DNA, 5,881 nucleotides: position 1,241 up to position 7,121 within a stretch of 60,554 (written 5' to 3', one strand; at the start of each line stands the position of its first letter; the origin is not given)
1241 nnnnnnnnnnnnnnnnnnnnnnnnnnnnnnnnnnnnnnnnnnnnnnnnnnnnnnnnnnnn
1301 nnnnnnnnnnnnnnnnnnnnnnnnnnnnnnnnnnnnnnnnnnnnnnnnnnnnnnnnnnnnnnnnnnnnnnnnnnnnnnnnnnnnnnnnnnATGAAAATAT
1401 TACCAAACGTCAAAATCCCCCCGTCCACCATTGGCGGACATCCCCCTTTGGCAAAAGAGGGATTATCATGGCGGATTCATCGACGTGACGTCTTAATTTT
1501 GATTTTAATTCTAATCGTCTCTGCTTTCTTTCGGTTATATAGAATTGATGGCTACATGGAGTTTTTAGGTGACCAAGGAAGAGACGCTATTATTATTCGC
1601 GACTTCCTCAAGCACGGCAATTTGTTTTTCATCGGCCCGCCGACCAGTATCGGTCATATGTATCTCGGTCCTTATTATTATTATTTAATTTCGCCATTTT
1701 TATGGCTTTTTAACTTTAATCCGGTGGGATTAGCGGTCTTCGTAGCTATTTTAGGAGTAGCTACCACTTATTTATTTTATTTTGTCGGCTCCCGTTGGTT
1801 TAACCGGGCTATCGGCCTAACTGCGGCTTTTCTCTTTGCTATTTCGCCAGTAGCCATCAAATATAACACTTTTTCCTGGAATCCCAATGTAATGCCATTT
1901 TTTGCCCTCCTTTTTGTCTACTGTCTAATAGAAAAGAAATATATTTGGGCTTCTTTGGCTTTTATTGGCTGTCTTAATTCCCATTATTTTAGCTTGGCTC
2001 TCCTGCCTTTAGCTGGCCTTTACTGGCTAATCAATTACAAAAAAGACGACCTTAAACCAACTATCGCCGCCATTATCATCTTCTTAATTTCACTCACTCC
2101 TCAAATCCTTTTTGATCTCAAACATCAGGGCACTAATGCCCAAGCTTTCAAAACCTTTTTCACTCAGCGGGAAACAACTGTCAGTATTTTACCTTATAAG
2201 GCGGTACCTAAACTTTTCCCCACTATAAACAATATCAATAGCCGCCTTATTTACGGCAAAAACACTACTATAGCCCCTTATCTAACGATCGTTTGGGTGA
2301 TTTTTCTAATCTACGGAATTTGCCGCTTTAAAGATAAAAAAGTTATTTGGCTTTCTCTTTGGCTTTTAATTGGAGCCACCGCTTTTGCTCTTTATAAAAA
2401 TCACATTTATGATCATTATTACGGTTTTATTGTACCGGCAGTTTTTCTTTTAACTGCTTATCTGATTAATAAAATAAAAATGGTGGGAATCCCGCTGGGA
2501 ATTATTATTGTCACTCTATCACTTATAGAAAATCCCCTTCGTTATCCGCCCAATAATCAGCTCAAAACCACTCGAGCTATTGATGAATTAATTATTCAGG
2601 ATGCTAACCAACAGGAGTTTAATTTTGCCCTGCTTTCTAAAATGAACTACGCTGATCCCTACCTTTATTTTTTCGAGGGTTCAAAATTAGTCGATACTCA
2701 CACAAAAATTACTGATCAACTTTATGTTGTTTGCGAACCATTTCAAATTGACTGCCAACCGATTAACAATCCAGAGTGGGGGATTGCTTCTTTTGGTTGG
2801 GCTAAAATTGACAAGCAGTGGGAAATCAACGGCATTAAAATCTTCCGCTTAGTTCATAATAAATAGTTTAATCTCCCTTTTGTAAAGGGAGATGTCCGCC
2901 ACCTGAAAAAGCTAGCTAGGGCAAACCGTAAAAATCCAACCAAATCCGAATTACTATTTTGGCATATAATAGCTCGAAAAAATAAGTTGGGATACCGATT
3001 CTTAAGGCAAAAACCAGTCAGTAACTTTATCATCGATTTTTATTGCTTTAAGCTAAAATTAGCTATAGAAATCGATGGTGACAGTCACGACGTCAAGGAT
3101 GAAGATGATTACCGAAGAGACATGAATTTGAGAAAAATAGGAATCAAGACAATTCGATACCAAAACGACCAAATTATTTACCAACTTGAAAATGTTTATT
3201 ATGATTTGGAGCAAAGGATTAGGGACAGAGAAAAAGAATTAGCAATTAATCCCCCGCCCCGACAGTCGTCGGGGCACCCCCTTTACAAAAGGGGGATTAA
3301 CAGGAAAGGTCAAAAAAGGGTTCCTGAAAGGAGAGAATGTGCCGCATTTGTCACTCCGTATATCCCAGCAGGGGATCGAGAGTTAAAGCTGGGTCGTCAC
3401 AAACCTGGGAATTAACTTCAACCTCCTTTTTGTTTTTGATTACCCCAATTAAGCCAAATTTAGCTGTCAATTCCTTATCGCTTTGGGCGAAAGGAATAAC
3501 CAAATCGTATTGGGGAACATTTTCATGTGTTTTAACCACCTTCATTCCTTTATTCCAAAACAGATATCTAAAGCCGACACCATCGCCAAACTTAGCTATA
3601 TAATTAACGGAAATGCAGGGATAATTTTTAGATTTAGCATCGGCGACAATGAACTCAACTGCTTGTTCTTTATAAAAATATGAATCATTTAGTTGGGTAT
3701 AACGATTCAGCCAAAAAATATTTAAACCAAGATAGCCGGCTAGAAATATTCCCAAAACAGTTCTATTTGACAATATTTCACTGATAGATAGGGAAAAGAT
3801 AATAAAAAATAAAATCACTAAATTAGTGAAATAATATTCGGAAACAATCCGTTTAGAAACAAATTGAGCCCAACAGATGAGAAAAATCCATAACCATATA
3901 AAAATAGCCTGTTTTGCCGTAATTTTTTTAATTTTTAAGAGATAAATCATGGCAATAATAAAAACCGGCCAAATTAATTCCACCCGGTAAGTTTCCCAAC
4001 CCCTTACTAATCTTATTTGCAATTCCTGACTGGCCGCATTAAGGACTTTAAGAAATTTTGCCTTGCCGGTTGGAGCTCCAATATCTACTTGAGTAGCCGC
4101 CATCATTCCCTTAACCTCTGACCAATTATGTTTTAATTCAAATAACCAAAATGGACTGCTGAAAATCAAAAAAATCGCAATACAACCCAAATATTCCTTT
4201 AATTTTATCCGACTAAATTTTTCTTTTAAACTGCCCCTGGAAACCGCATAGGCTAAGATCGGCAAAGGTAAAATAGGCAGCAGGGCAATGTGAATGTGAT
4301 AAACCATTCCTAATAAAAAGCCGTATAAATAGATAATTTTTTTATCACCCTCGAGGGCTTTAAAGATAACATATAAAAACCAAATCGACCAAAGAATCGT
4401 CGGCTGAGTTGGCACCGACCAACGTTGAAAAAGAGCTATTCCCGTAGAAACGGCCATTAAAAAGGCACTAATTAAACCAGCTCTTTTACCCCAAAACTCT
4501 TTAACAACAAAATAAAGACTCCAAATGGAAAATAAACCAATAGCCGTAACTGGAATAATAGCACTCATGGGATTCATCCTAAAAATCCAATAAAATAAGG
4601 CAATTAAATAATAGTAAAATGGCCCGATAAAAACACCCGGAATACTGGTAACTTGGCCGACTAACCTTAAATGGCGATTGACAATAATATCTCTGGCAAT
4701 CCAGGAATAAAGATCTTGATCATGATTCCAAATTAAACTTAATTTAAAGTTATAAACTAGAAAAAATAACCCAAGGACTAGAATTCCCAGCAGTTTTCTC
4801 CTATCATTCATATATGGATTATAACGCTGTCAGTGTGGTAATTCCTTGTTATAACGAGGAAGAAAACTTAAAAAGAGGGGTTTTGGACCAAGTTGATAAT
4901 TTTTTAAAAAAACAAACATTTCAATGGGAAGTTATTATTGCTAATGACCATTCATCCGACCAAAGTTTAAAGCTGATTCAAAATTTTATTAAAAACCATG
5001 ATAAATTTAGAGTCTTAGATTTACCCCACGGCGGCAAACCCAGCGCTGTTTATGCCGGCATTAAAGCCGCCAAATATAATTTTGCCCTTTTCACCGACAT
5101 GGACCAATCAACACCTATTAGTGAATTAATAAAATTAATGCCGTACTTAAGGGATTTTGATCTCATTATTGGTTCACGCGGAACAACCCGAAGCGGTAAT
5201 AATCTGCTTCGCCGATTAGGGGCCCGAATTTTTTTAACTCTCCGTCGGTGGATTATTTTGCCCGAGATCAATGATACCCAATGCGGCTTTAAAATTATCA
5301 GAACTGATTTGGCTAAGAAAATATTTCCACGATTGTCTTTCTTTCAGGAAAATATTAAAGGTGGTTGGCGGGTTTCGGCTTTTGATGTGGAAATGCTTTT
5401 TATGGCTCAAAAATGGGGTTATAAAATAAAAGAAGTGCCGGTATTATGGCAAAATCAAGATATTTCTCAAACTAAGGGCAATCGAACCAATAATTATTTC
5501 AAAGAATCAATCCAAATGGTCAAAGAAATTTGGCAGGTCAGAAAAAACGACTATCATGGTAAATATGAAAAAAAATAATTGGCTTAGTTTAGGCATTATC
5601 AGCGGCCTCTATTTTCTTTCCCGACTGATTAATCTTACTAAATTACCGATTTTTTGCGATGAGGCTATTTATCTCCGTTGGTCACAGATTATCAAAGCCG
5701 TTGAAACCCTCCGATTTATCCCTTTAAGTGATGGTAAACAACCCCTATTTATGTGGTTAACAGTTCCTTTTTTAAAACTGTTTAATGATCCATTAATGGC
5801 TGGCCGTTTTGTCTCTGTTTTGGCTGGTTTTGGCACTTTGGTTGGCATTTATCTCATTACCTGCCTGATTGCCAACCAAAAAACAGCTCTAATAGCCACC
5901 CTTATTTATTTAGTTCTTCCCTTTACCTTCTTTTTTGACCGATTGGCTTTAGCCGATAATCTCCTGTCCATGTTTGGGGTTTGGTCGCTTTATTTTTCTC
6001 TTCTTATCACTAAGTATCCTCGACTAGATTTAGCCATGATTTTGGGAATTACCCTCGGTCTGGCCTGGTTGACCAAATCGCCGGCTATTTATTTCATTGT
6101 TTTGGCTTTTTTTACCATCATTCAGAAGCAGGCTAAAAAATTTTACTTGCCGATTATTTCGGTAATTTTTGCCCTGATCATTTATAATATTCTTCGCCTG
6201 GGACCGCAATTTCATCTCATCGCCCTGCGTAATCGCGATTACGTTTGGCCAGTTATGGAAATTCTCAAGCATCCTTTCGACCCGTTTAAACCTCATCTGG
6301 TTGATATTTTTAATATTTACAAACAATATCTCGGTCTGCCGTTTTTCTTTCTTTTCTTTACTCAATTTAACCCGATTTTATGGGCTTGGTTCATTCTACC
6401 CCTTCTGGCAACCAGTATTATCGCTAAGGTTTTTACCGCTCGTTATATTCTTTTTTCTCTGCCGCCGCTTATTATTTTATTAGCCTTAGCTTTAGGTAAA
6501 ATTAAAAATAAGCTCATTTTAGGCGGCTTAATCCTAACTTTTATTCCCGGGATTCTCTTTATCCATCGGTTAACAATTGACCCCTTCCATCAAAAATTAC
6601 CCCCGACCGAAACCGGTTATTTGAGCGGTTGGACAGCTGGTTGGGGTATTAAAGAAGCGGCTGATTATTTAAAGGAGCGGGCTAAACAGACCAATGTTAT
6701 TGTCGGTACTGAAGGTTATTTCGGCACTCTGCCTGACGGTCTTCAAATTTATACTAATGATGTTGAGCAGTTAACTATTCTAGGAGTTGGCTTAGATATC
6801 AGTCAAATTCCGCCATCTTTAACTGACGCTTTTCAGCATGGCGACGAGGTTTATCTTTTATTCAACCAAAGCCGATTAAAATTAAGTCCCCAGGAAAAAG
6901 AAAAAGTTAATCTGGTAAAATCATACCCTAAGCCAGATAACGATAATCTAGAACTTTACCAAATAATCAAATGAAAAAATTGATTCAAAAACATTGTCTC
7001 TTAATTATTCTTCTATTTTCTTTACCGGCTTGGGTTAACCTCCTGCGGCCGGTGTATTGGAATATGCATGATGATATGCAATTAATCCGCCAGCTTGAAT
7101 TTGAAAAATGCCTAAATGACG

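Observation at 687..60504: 60-kb glycosylation super-locus dominated by GT-C membrane transferases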

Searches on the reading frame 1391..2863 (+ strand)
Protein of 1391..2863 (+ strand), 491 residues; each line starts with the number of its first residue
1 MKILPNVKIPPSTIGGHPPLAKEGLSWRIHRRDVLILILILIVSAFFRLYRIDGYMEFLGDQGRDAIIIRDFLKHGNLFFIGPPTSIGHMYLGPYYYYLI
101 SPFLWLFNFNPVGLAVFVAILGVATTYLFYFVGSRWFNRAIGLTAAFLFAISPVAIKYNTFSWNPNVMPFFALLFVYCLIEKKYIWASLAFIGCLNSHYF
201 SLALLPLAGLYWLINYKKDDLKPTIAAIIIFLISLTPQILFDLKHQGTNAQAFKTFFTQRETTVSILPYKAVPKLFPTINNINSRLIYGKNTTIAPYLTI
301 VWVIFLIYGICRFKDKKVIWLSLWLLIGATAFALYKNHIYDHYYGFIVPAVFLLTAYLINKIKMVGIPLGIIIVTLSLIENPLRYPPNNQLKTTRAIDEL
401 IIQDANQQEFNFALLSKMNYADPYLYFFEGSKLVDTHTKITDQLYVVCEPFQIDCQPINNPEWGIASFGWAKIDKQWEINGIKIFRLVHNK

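Call 3: search_protein_families(library=pfam, proteins=[window:1391-2863:+], max_evalue=0.01)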
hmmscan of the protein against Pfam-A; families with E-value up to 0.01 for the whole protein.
window:1391-2863:+ (491 aa): 1 family
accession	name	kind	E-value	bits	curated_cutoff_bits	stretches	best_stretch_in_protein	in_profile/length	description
PF13231.12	PMT_2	-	6.9e-06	26.8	26.1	1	94-236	4-155/160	Dolichyl-phosphate-mannose-protein mannosyltransferase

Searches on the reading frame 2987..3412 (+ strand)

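Call 8: search_protein_families(library=pfam, proteins=[window:2987-3412:+], max_evalue=0.01)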
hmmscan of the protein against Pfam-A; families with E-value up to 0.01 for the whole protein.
window:2987-3412:+ (142 aa): 2 families
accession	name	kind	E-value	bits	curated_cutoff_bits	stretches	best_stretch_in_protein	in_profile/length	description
PF04480.18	DUF559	-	7.8e-20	71.2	20.6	1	2-77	32-107/109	Protein of unknown function (DUF559)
PF18741.7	MTES_1575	-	8.2e-06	26.2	38.2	1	2-78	13-96/96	REase_MTES_1575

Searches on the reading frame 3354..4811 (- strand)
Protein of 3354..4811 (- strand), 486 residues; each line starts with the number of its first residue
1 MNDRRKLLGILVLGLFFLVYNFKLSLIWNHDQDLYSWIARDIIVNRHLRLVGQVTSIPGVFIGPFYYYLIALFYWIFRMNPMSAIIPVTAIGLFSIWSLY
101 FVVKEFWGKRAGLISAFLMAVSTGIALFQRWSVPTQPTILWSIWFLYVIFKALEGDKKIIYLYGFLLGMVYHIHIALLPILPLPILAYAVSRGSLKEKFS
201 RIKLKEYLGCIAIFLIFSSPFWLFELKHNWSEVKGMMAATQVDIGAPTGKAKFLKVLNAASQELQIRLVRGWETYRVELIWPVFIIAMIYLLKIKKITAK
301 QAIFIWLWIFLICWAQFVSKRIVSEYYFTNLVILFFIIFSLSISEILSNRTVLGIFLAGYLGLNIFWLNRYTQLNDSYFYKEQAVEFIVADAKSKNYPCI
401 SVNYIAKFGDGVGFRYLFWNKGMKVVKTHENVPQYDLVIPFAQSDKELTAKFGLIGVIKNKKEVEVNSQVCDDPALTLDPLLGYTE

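Call 3: search_protein_families(library=pfam, proteins=[window:3354-4811:-], max_evalue=0.01)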
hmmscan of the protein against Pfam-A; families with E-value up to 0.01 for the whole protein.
window:3354-4811:- (486 aa): 1 family
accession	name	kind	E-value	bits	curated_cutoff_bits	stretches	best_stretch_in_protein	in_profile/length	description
PF13231.12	PMT_2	-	6.2e-13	49.7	26.1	1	64-223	4-159/160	Dolichyl-phosphate-mannose-protein mannosyltransferase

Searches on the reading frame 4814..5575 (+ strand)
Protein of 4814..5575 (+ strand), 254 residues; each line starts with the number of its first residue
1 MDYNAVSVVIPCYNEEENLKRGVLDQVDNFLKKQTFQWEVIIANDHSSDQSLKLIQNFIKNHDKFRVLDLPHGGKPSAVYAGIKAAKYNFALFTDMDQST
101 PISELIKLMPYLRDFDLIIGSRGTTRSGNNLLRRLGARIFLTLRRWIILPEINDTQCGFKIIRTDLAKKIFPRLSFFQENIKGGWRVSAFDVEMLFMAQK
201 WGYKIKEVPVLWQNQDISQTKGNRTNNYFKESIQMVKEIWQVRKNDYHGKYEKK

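Call 3: search_protein_families(library=pfam, proteins=[window:4814-5575:+], max_evalue=0.01)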
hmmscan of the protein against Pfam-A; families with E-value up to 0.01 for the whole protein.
window:4814-5575:+ (254 aa): 3 families
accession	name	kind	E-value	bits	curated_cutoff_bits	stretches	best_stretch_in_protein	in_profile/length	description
PF00535.33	Glycos_transf_2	-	3.3e-22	79.6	23.3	1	7-171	1-168/168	Glycosyl transferase family 2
PF13641.12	Glyco_tranf_2_3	-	2.3e-05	25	27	1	6-113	3-112/230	Glycosyltransferase like family 2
PF10111.15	Glyco_tranf_2_2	-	6.3e-05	23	27.3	1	7-99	1-93/276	Glycosyltransferase like family 2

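Call 45: search_protein_families(library=ncbifam, proteins=[window:4814-5575:+], max_evalue=0.00001)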
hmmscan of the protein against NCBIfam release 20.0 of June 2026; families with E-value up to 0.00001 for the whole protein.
window:4814-5575:+ (254 aa): 10 families
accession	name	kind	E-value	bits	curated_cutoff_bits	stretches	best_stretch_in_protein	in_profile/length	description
TIGR03937.1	PgaC_IcaA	equivalog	3.7e-15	55.8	422.3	1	2-97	43-135/407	poly-beta-1,6-N-acetyl-D-glucosamine synthase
NF047588.1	GlcsyltransPgfSStrep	equivalog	1.4e-14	54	500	1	6-165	3-162/308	glycosyltransferase PgfS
NF007482.0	PRK10073.1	equivalog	3.1e-13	49.4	423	1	4-99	6-97/334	glycosyltransferase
NF038302.1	EPS_HpsE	equivalog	2e-11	43.5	300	1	6-98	3-97/307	hormogonium polysaccharide biosynthesis glycosyltransferase HpsE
NF007986.1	PRK10714.1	equivalog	3.7e-11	42.6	529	1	4-162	6-164/316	undecaprenyl-phosphate 4-deoxy-4-formamido-L-arabinose transferase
NF047683.1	TeichurnBiosyTuaG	equivalog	1.9e-08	34.3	400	1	4-112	6-111/252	teichuronic acid biosynthesis protein TuaG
NF041391.1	DPhHxTase_Halo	equivalog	2.3e-08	33.3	375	1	12-215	3-186/213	dolichyl-phosphate hexose transferase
NF041875.1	EPS_EpsD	equivalog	4.1e-08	33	370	1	6-101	1-93/325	exopolysaccharide biosynthesis glycosyltransferase EpsD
TIGR04283.1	glyco_like_mftF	equivalog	1.6e-07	31.1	182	1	6-100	1-85/221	TIGR04283 family arsenosugar biosynthesis glycosyltransferase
NF050050.1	ProtGlycPglI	equivalog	5.9e-06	25.9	500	1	5-99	3-95/306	GalNAc(5)-diNAcBac-PP-undecaprenol beta-1,3-glucosyltransferase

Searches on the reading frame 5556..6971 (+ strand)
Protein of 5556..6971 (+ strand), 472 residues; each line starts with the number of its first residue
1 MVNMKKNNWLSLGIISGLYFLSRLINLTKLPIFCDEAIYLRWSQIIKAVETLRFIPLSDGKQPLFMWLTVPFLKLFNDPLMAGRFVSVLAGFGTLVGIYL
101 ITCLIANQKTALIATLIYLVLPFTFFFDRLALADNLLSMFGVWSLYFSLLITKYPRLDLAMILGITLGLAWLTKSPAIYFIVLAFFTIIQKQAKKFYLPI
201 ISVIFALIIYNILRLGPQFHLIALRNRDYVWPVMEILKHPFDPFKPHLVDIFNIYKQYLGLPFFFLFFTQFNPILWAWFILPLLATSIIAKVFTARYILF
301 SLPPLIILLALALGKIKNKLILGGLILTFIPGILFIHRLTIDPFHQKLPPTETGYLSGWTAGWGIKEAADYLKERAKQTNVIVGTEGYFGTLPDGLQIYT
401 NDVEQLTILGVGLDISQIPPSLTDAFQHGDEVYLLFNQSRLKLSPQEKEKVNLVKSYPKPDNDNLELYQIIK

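Call 3: search_protein_families(library=pfam, proteins=[window:5556-6971:+], max_evalue=0.01)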
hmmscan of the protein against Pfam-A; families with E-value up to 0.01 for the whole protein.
window:5556-6971:+ (472 aa): 1 family
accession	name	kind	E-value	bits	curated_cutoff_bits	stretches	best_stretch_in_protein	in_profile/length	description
PF13231.12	PMT_2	-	7.9e-16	59.1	26.1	1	63-208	4-150/160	Dolichyl-phosphate-mannose-protein mannosyltransferase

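Call 48: search_solved_structures(query=window:5556-6971:+, max_evalue=0.01)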
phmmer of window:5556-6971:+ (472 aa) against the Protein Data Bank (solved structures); distinct sequences matched with E-value up to 0.01: 0.
